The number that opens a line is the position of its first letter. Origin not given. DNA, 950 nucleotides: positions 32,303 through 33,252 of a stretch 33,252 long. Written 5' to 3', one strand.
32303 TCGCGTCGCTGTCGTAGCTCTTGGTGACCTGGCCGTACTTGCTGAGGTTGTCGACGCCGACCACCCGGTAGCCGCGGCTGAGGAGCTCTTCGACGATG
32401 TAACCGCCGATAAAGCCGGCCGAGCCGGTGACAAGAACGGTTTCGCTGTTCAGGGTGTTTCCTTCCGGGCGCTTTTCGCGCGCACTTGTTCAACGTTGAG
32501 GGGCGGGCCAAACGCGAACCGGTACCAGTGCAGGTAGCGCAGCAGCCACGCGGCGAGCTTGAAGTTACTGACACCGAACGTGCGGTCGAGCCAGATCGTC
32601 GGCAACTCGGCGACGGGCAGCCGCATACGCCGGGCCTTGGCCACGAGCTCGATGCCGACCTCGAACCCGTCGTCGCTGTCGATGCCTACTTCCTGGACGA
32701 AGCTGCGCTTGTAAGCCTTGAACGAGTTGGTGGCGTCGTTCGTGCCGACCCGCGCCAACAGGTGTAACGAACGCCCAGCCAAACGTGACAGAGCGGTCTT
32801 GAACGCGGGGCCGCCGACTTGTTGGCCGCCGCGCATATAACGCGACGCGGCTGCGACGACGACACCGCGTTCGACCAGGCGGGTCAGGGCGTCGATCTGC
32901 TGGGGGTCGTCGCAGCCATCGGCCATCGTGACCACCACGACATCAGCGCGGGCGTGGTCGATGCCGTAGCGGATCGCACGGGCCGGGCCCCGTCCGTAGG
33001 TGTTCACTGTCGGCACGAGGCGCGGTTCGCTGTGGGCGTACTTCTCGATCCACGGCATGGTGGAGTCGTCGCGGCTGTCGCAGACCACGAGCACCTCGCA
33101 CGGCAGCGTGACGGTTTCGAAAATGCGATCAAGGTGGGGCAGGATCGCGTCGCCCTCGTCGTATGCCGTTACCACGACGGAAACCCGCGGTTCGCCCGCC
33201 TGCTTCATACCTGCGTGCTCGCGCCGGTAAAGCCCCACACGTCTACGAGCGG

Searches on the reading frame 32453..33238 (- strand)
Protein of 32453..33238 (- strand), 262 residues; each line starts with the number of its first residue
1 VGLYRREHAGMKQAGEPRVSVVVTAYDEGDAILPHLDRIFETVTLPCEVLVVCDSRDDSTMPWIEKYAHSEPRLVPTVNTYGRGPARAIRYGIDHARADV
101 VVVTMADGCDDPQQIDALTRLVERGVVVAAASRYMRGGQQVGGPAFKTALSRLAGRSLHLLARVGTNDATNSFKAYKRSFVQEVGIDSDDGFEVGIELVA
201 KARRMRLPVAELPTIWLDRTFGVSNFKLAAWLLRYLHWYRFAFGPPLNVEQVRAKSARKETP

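Call 9: search_protein_families(library=pfam, proteins=[window:32453-33238:-], max_evalue=0.001)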
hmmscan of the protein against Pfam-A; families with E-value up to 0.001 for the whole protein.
window:32453-33238:- (262 aa): 3 families
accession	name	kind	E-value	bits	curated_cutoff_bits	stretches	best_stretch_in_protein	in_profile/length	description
PF00535.33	Glycos_transf_2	-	1.8e-17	64.2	23.3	1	20-184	1-167/168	Glycosyl transferase family 2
PF13641.12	Glyco_tranf_2_3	-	2e-08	35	27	1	17-141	1-131/230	Glycosyltransferase like family 2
PF12804.13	NTP_transf_3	-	0.00012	22.8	27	1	34-135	25-126/160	MobA-like NTP transferase domain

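Call 14: search_protein_families(library=ncbifam, proteins=[window:32453-33238:-], max_evalue=0.001)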
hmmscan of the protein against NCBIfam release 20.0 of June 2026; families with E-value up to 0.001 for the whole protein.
window:32453-33238:- (262 aa): 10 families
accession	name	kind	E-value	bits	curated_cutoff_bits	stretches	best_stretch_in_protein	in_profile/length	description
TIGR03937.1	PgaC_IcaA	equivalog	1.7e-09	37.1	422.3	1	9-124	37-152/407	poly-beta-1,6-N-acetyl-D-glucosamine synthase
NF041391.1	DPhHxTase_Halo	equivalog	2e-08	33.5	375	1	24-213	2-180/213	dolichyl-phosphate hexose transferase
NF007986.1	PRK10714.1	equivalog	1.5e-07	30.7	529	1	18-228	7-212/316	undecaprenyl-phosphate 4-deoxy-4-formamido-L-arabinose transferase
TIGR04182.1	glyco_TIGR04182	equivalog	1.2e-06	28.2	325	1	19-220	2-194/293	S-layer glycoprotein N-glycosyltransferase AglJ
NF047588.1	GlcsyltransPgfSStrep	equivalog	2.4e-06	27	500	1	18-182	2-165/308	glycosyltransferase PgfS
TIGR04283.1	glyco_like_mftF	equivalog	5.6e-05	22.8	182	1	19-124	1-100/221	TIGR04283 family arsenosugar biosynthesis glycosyltransferase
NF041875.1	EPS_EpsD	equivalog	7.3e-05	22.3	370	1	19-108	1-90/325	exopolysaccharide biosynthesis glycosyltransferase EpsD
NF041394.1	GtaseAglG_Halo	equivalog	0.00036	19.9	440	1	18-142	2-126/304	glucosyl-dolichyl phosphate glucuronosyltransferase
NF007482.0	PRK10073.1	equivalog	0.00046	19.3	423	1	16-118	5-106/334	glycosyltransferase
NF047683.1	TeichurnBiosyTuaG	equivalog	0.00065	19.4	400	1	16-117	5-106/252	teichuronic acid biosynthesis protein TuaG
